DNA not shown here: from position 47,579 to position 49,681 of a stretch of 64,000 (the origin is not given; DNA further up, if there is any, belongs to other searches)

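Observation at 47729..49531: CphA paralog retaining N and Mur-ligase (M) domains but lacking the ATP-grasp (G) domain, divergent from cphB-cphA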

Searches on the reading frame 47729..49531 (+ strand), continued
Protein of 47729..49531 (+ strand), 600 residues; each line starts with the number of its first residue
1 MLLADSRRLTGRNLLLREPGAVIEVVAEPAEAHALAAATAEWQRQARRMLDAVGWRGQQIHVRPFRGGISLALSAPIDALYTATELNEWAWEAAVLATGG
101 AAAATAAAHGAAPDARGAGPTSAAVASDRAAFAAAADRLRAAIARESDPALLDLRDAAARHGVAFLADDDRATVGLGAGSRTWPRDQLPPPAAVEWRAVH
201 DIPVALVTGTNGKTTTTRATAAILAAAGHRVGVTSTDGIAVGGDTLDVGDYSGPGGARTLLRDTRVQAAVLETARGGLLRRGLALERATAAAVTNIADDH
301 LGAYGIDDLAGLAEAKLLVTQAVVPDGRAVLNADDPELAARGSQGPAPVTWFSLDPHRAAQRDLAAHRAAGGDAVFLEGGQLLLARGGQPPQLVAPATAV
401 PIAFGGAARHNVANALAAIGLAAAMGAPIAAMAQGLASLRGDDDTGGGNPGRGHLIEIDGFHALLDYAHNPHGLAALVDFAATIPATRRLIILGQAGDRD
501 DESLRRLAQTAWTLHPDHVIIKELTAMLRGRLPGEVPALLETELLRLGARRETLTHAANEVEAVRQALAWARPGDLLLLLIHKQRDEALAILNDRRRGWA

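Call 34: fold_search(model_id=the predicted structure, library=pdb)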
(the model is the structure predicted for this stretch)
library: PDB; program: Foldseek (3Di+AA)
matches with E <= 10: 1123; with E <= 0.001: 158
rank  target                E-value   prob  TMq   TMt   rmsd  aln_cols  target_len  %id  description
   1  7lgj_A                3.1e-35  1.00  0.75  0.53   8.4       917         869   19  Cyanophycin synthetase 1 from Synechocystis sp. UTEX2470 with ADPCP and 8x(Asp-Arg)-NH2 (released 2021-08-18)
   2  7wae_A                3.2e-35  1.00  0.79  0.55   8.2       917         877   20  Trichodesmium erythraeum cyanophycin synthetase 1 (TeCphA1) with ATPgammaS, 4x(beta-Asp-Arg), and aspartate (released 2022-09-07)
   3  7lgq_A                3.2e-34  1.00  0.76  0.54   8.1       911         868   20  Cyanophycin synthetase 1 from Synechocystis sp. UTEX2470 with ATP and 8x(Asp-Arg)-Asn (released 2021-08-18)
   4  7lg5_A                7.6e-34  1.00  0.76  0.54   8.4       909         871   19  Synechocystis sp. UTEX2470 Cyanophycin synthetase 1 with ATP (released 2021-08-18)
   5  7txv_A                1.6e-33  1.00  0.67  0.48   9.4       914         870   20  Cyanophycin synthetase 1 from Synechocystis sp. UTEX2470 E82Q with ATP and 16x(Asp-Arg) (released 2022-06-01)
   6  7lgn_B                1.8e-28  1.00  0.65  0.48   9.4       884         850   18  Cyanophycin synthetase 1 from T. morbirosei (released 2021-08-18)
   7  7wae_C                3.6e-24  1.00  0.56  0.47   8.6       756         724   18  Trichodesmium erythraeum cyanophycin synthetase 1 (TeCphA1) with ATPgammaS, 4x(beta-Asp-Arg), and aspartate (released 2022-09-07)
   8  7wac_A                2.2e-23  1.00  0.57  0.48   7.5       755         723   17  Trichodesmium erythraeum cyanophycin synthetase 1 (TeCphA1) (released 2022-09-07)
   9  7lgn_A                1.9e-21  1.00  0.54  0.47  10.6       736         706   17  Cyanophycin synthetase 1 from T. morbirosei (released 2021-08-18)
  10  1e8c_A                1.5e-18  1.00  0.49  0.59   4.0       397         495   21  Structure of MurE the UDP-N-acetylmuramyl tripeptide synthetase from E. coli (released 2001-09-13)
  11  1e8c_B                5.0e-18  1.00  0.50  0.60   3.8       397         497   21  Structure of MurE the UDP-N-acetylmuramyl tripeptide synthetase from E. coli (released 2001-09-13)
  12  7d27                  9.6e-18  1.00  0.38  0.45   7.7       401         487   22  Structure of UDP-N-acetylmuramoyl-L-alanyl-D-glutamate--2, 6-diaminopimelate ligase (released 2021-07-28)
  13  2wtz_B                1.9e-17  1.00  0.47  0.55   5.0       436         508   25  MurE ligase of Mycobacterium Tuberculosis (released 2009-12-15)
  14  4c12                  3.7e-17  1.00  0.51  0.61   4.3       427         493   18  X-ray Crystal Structure of Staphylococcus aureus MurE with UDP-MurNAc- Ala-Glu-Lys and ADP (released 2013-10-02)
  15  4c13                  4.5e-17  1.00  0.51  0.62   4.1       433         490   18  x-ray crystal structure of Staphylococcus aureus MurE with UDP-MurNAc- Ala-Glu-Lys (released 2013-10-02)
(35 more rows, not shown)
